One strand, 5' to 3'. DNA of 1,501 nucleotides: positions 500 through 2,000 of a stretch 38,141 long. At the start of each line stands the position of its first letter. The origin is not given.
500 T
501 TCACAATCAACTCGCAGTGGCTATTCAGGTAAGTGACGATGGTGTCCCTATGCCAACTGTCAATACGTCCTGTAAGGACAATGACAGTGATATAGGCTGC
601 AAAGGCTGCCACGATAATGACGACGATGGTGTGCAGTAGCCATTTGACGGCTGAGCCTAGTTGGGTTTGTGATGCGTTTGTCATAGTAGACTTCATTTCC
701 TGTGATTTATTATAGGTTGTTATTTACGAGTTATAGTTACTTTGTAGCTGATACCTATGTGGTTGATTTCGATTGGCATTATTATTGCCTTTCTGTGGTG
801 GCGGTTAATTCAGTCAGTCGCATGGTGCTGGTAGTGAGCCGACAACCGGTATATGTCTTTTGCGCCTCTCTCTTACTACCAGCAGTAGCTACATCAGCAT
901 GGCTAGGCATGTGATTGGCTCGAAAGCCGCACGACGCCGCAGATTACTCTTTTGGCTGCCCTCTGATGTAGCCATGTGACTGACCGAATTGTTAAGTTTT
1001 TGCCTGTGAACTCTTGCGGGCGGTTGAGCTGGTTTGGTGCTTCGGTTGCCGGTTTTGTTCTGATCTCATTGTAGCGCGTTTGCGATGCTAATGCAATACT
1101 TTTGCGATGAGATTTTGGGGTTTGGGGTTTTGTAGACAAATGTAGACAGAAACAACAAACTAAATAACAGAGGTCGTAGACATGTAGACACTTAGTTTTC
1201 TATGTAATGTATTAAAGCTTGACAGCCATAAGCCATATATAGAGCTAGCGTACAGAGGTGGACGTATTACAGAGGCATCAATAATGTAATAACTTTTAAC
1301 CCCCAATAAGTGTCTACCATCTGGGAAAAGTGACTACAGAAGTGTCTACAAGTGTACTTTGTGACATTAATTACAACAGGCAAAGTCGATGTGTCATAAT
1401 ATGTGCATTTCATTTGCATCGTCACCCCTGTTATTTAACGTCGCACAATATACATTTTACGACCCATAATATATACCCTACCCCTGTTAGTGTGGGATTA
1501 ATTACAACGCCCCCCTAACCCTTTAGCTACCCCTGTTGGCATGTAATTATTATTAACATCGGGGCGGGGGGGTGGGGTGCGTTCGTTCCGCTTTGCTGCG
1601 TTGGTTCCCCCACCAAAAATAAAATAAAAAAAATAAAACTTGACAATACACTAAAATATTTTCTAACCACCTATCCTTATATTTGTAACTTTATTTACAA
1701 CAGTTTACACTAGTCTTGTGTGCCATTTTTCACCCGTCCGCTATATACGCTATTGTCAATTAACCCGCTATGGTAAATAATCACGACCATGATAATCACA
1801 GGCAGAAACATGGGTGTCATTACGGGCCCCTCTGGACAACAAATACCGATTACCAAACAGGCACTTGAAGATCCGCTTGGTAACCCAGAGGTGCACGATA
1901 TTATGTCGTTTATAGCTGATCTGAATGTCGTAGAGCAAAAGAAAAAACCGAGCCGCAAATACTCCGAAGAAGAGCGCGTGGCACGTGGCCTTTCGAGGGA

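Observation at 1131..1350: Iteron-like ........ array with an 11-bp inverted pair in the 1.1-kb non-coding hub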

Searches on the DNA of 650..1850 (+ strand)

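Call 5: search_dna_similar(query=window:700-1800:+, collection=phages, mode=distant)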
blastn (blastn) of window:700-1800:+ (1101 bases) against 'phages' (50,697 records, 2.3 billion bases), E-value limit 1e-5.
No match.

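Call 78: search_rna_families(source=window, start=650, end=1850, threshold=evalue, max_evalue=1)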
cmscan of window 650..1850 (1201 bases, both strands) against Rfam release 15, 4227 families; matches with E-value up to 1: 0.
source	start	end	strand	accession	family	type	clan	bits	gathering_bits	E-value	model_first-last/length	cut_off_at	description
